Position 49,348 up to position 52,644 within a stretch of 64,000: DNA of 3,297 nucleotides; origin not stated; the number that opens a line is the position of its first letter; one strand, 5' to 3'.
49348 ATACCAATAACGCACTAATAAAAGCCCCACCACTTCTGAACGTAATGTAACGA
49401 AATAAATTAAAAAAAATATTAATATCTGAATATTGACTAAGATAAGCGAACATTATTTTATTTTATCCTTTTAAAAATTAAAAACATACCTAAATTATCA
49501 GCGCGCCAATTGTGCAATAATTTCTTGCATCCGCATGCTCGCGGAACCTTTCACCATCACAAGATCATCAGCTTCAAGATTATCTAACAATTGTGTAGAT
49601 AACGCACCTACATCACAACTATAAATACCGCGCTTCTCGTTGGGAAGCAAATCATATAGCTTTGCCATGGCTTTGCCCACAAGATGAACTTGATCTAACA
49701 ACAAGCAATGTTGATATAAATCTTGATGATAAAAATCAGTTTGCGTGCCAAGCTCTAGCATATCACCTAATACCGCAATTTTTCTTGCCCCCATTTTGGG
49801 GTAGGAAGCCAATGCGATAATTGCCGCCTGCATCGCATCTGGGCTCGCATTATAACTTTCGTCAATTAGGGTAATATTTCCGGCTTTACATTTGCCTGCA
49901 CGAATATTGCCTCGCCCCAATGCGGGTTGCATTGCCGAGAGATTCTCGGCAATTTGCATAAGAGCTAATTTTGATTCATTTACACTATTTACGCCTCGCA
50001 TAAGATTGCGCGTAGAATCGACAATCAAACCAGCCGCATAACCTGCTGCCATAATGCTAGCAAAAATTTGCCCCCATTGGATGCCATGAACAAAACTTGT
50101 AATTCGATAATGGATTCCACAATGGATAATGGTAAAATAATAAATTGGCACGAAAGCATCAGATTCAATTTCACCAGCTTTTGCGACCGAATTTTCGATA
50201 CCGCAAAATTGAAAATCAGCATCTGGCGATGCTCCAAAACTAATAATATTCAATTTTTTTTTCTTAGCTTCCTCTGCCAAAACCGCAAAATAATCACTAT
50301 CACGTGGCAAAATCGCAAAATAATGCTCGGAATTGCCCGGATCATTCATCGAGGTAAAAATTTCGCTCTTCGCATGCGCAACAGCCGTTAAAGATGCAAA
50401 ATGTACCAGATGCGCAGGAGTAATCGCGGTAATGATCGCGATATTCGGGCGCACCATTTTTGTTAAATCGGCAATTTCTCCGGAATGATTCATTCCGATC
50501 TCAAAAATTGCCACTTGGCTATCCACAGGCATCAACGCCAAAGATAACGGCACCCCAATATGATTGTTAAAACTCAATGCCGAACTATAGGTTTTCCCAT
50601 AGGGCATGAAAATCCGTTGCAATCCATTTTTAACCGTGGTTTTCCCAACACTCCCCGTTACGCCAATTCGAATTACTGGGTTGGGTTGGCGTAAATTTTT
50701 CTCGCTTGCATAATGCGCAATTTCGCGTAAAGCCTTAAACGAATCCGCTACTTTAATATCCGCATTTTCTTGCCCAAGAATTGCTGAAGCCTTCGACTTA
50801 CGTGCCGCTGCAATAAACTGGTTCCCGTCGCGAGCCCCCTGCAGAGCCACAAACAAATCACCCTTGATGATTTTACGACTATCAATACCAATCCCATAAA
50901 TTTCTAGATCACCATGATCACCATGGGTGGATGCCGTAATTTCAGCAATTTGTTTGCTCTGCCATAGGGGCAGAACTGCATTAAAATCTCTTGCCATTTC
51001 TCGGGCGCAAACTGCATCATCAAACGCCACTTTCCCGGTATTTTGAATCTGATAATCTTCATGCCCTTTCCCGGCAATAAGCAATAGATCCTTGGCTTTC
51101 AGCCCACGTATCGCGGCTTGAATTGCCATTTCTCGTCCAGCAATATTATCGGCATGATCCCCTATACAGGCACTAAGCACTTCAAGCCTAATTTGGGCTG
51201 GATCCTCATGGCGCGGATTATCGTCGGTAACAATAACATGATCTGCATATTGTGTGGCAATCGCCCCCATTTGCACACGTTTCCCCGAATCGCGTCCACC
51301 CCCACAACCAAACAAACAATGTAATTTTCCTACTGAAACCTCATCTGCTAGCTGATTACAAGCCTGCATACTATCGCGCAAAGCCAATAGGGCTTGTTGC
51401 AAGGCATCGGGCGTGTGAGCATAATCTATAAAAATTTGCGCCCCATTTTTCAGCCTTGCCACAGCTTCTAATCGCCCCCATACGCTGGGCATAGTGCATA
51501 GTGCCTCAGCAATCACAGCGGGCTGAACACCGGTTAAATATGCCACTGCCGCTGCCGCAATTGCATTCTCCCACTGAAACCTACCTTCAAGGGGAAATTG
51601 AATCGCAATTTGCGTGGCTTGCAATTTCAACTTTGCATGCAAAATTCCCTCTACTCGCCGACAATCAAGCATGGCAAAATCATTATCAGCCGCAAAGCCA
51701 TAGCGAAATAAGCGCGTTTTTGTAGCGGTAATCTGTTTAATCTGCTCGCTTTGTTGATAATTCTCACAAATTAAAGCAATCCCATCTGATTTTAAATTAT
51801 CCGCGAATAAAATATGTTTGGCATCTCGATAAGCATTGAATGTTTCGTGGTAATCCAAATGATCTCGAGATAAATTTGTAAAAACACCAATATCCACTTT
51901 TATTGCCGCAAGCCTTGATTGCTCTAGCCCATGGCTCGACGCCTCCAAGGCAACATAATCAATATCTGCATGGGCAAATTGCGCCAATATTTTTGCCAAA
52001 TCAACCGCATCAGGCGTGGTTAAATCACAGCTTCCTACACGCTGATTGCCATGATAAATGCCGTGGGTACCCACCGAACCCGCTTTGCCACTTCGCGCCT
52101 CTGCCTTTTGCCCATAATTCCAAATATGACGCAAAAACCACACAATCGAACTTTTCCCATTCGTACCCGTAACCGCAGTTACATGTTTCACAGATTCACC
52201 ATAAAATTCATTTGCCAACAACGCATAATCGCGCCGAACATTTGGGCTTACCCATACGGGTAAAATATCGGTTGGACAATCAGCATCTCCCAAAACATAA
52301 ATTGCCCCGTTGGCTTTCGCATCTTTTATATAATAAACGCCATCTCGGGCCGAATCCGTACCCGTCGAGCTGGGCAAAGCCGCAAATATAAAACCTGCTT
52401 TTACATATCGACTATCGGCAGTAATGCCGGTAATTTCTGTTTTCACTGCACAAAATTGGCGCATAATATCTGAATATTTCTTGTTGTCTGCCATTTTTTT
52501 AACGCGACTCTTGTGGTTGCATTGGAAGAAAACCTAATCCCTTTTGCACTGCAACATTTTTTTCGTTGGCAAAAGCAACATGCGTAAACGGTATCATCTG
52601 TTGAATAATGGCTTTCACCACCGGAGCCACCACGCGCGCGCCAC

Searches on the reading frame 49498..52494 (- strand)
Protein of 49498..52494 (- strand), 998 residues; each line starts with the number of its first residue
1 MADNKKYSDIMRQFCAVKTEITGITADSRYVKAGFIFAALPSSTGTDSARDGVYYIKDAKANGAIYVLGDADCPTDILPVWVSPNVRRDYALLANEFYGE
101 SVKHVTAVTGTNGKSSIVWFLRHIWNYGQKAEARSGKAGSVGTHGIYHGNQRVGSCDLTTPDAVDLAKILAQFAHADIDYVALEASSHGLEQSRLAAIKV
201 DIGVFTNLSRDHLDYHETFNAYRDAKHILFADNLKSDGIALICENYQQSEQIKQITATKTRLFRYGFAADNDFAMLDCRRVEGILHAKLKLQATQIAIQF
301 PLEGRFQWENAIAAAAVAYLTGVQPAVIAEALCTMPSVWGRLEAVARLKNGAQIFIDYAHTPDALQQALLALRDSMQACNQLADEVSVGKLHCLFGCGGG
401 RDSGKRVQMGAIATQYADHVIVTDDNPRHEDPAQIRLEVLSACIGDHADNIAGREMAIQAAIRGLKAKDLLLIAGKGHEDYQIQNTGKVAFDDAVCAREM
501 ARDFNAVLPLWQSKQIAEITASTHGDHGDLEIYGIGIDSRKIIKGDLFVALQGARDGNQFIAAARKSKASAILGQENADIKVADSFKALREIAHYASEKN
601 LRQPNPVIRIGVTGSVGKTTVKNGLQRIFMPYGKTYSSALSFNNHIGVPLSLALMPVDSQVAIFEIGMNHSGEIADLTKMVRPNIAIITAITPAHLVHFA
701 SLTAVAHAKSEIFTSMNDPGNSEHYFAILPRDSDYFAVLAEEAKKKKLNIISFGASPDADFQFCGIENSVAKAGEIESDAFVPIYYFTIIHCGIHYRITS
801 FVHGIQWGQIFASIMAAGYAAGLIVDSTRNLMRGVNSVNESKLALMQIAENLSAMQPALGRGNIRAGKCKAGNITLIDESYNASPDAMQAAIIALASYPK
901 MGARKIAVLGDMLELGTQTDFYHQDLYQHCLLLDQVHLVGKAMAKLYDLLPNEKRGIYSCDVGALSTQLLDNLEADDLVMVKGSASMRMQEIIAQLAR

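Call 28: search_protein_families(library=pfam, proteins=[window:49498-52494:-], max_evalue=0.00001)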
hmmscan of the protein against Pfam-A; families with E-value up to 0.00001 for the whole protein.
window:49498-52494:- (998 aa): 3 families
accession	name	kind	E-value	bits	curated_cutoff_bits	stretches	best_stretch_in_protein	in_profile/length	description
PF08245.18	Mur_ligase_M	-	3.4e-76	256.1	24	2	108-318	1-200/200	Mur ligase middle domain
PF02875.26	Mur_ligase_C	-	1.8e-40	139.1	28.4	2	340-477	1-127/127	Mur ligase, glutamate ligase domain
PF01225.30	Mur_ligase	-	1.5e-11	44.9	21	1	531-585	1-61/95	Mur ligase family, catalytic domain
